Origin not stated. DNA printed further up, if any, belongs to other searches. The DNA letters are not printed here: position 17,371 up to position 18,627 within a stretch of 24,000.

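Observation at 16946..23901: Seven-gene same-strand cluster: candidate undescribed ADP-ribose/NAD-linked signalling system coupled to c-di-GMP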

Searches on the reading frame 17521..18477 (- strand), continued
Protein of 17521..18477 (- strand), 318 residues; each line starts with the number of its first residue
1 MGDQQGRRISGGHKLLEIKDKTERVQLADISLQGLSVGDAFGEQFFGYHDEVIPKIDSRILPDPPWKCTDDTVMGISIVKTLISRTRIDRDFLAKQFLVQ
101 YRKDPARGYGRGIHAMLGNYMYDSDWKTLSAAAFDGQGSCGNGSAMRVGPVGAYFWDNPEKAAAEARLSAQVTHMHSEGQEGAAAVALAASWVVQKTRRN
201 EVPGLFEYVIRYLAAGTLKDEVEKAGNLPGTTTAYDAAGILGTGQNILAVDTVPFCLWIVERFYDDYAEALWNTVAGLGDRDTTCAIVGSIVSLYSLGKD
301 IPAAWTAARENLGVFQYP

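Call 64: find_encoding_contigs(protein=P0239, flank=6000, max_places=4)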
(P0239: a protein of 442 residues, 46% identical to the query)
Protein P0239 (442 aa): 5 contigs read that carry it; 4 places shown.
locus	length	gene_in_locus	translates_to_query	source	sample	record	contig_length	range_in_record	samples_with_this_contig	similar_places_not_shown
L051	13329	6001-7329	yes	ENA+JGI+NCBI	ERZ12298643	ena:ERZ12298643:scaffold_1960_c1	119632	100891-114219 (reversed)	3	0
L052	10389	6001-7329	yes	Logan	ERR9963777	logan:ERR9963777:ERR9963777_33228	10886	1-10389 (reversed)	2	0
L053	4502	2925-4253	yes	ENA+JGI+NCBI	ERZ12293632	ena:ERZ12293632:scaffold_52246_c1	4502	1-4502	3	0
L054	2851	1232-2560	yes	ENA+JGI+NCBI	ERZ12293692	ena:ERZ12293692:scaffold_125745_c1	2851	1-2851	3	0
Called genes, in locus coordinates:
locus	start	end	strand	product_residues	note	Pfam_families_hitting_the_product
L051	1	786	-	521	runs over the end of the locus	PF06762:LMF1, PF25179:LMF1_C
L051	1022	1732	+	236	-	PF08856:DUF1826 (faint)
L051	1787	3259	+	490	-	PF17767:NAPRTase_N, PF02749:QRPTase_N (weak), PF04095:NAPRTase (weak), PF17956:NAPRTase_C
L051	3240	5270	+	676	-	PF00795:CN_hydrolase, PF02540:NAD_synthase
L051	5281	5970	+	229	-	PF00293:NUDIX, PF19368:WHD_AraR, PF21906:WHD_NrtR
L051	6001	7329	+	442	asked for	PF20274:cREC_REC (weak), PF03747:ADP_ribosyl_GH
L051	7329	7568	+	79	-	-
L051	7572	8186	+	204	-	PF00857:Isochorismatase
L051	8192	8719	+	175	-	PF00293:NUDIX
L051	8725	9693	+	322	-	PF03747:ADP_ribosyl_GH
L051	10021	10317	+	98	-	-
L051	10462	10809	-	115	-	-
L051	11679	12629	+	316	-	PF12760:Zn_ribbon_IS1595, PF12762:DDE_Tnp_IS1595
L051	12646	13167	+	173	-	-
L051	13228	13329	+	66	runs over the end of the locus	-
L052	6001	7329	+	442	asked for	PF20274:cREC_REC (weak), PF03747:ADP_ribosyl_GH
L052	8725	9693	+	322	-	PF03747:ADP_ribosyl_GH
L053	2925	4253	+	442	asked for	PF20274:cREC_REC (weak), PF03747:ADP_ribosyl_GH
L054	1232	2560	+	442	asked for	PF20274:cREC_REC (weak), PF03747:ADP_ribosyl_GH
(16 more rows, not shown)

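Call 68: search_protein_families(library=pfam, proteins=[L042:3816-4160:+, L051:6001-6450:+, L046:3600-3993:-], max_evalue=5)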
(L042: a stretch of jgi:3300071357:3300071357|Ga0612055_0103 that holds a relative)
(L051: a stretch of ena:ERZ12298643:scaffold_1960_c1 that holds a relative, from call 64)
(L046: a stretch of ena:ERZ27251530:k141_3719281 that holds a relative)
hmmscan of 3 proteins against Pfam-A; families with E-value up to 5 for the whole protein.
L042:3816-4160:+ (115 aa): 0 families

L051:6001-6450:+ (150 aa): 2 families
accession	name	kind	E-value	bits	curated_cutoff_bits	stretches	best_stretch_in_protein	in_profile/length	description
PF20274.4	cREC_REC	-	1.8e-08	35.4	27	1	33-106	18-87/88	Cyclic-phosphate processing Receiver domain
PF00072.30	Response_reg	-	0.24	12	30.2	1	4-99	1-84/111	Response regulator receiver domain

L046:3600-3993:- (131 aa): 1 family
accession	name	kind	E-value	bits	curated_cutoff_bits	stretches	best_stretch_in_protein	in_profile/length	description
PF07499.19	RuvA_C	-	0.098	13.6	24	1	25-46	6-27/47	RuvA, C-terminal domain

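Call 92: search_protein_families(library=ncbifam, proteins=[L042:6945-7958:+, L042:7943-8602:+, L042:8599-10530:+, L042:1200-2048:+, L042:5305-5991:+, L051:5281-5970:+], max_evalue=0.00001)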
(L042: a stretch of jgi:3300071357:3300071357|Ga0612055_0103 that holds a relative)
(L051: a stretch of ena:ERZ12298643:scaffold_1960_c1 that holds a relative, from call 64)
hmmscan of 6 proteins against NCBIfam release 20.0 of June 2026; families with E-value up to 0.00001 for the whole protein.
L042:6945-7958:+ (337 aa): 3 families
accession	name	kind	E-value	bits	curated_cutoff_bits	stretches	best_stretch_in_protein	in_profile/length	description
TIGR01526.1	nadR_NMN_Atrans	equivalog_domain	3.6e-36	125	341.15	1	1-315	1-319/325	nicotinamide-nucleotide adenylyltransferase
NF005988.0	PRK08099.1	equivalog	2.6e-21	76.2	201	1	2-262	65-337/411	multifunctional transcriptional regulator/nicotinamide-nucleotide adenylyltransferase/ribosylnicotinamide kinase NadR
TIGR00125.1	cyt_tran_rel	domain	5.5e-07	29.7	27.7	1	4-35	2-33/65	adenylyltransferase/cytidyltransferase family protein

L042:7943-8602:+ (219 aa): 2 families
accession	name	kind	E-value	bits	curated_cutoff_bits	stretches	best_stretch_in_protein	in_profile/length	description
NF011926.0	PRK15397.1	subfamily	6.6e-38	130.9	335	2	5-131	4-135/239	nicotinamide riboside transporter PnuC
TIGR01528.1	NMN_trans_PnuC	equivalog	3.1e-30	105.5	42.45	1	19-210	1-185/187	nicotinamide riboside transporter PnuC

L042:8599-10530:+ (643 aa): 2 families
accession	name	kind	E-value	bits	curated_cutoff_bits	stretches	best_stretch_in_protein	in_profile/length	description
TIGR02662.1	dinitro_DRAG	equivalog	8.5e-14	51.4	337.05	1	28-231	48-255/287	ADP-ribosyl-[dinitrogen reductase] hydrolase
NF041672.1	ADPriboarghdlase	equivalog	6.6e-09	35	490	1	77-236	173-337/361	ADP-ribosylarginine hydrolase Tri1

L042:1200-2048:+ (282 aa): 7 families
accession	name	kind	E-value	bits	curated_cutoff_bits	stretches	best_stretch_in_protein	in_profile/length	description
NF001753.0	PRK00481.1-3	subfamily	1.4e-36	125.7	243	1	12-258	6-224/252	NAD-dependent protein deacylase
NF040867.1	prot_deacyl_CobB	equivalog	3.1e-29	101.9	320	1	16-203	7-176/242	NAD-dependent protein deacetylase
NF001754.0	PRK00481.1-4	equivalog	5.3e-23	81.4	252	1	10-196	6-172/244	NAD-dependent protein deacylase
NF003738.0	PRK05333.1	equivalog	5.9e-20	71.3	305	1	7-148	14-143/295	NAD-dependent protein deacetylase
NF001752.0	PRK00481.1-1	equivalog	5e-18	65.5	221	1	12-217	7-185/242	NAD-dependent protein deacylase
NF010736.0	PRK14138.1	equivalog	9.7e-16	57.7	395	1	18-201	10-173/244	NAD-dependent deacetylase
NF001755.0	PRK00481.1-5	equivalog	1.6e-12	46.9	318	1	21-268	42-256/278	Sir2 family NAD+-dependent deacetylase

L042:5305-5991:+ (228 aa): 11 families
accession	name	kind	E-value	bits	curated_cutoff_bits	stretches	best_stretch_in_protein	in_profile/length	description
NF050029.2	TransRepNtr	equivalog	2.5e-52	177.8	400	1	4-215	15-229/245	ADPR responsive transcriptional repressor NtrR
NF003787.0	PRK05379.1-4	equivalog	2.8e-17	62.7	449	1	6-137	204-335/346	bifunctional nicotinamide-nucleotide adenylyltransferase/Nudix hydroxylase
NF003788.0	PRK05379.1-5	equivalog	1.3e-16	60.8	354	1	6-139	209-342/351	bifunctional nicotinamide-nucleotide adenylyltransferase/Nudix hydroxylase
NF003786.0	PRK05379.1-2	equivalog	1.1e-14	54.4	397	1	6-133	214-347/354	bifunctional nicotinamide-nucleotide adenylyltransferase/Nudix hydroxylase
NF003791.0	PRK05379.2-3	equivalog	1.6e-13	50.5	409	1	6-139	198-331/340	bifunctional nicotinamide-nucleotide adenylyltransferase/Nudix hydroxylase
NF003785.0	PRK05379.1-1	equivalog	6.5e-13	48.6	418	1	10-121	203-318/347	bifunctional nicotinamide-nucleotide adenylyltransferase/Nudix hydroxylase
NF003790.0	PRK05379.2-2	equivalog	1.5e-12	47.3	403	1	7-122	214-331/354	bifunctional nicotinamide mononucleotide adenylyltransferase/ADP-ribose pyrophosphatase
NF006530.0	PRK08999.1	equivalog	2.6e-07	30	245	1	17-79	10-73/315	Nudix family hydrolase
NF008044.0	PRK10776.1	equivalog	4.8e-07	29.7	148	1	38-122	30-109/130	8-oxo-dGTP diphosphatase MutT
NF001299.0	PRK00241.1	equivalog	7.9e-07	28.8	158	1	14-128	136-243/263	NAD(+) diphosphatase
NF001938.0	PRK00714.1-5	equivalog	5.2e-06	25.9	116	1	24-72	24-78/172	RNA pyrophosphohydrolase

L051:5281-5970:+ (229 aa): 9 families
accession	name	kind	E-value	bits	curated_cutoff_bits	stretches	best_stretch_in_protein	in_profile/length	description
NF050029.2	TransRepNtr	equivalog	1.2e-55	188.6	400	1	6-218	16-231/245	ADPR responsive transcriptional repressor NtrR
NF003786.0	PRK05379.1-2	equivalog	5.3e-13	48.9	397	1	7-134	214-347/354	bifunctional nicotinamide-nucleotide adenylyltransferase/Nudix hydroxylase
NF003787.0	PRK05379.1-4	equivalog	9.4e-13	47.8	449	1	6-70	203-263/346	bifunctional nicotinamide-nucleotide adenylyltransferase/Nudix hydroxylase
NF003790.0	PRK05379.2-2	equivalog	3e-11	43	403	1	7-135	213-347/354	bifunctional nicotinamide mononucleotide adenylyltransferase/ADP-ribose pyrophosphatase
NF003788.0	PRK05379.1-5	equivalog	8.9e-11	41.7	354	1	7-124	209-329/351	bifunctional nicotinamide-nucleotide adenylyltransferase/Nudix hydroxylase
NF003791.0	PRK05379.2-3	equivalog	1.7e-08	34.1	409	1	7-125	198-319/340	bifunctional nicotinamide-nucleotide adenylyltransferase/Nudix hydroxylase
NF003785.0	PRK05379.1-1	equivalog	7.7e-08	31.9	418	1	12-137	204-338/347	bifunctional nicotinamide-nucleotide adenylyltransferase/Nudix hydroxylase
NF006530.0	PRK08999.1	equivalog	6.8e-07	28.6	245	1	26-137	18-125/315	Nudix family hydrolase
NF008044.0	PRK10776.1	equivalog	9.7e-06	25.5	148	0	39-133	30-119/130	8-oxo-dGTP diphosphatase MutT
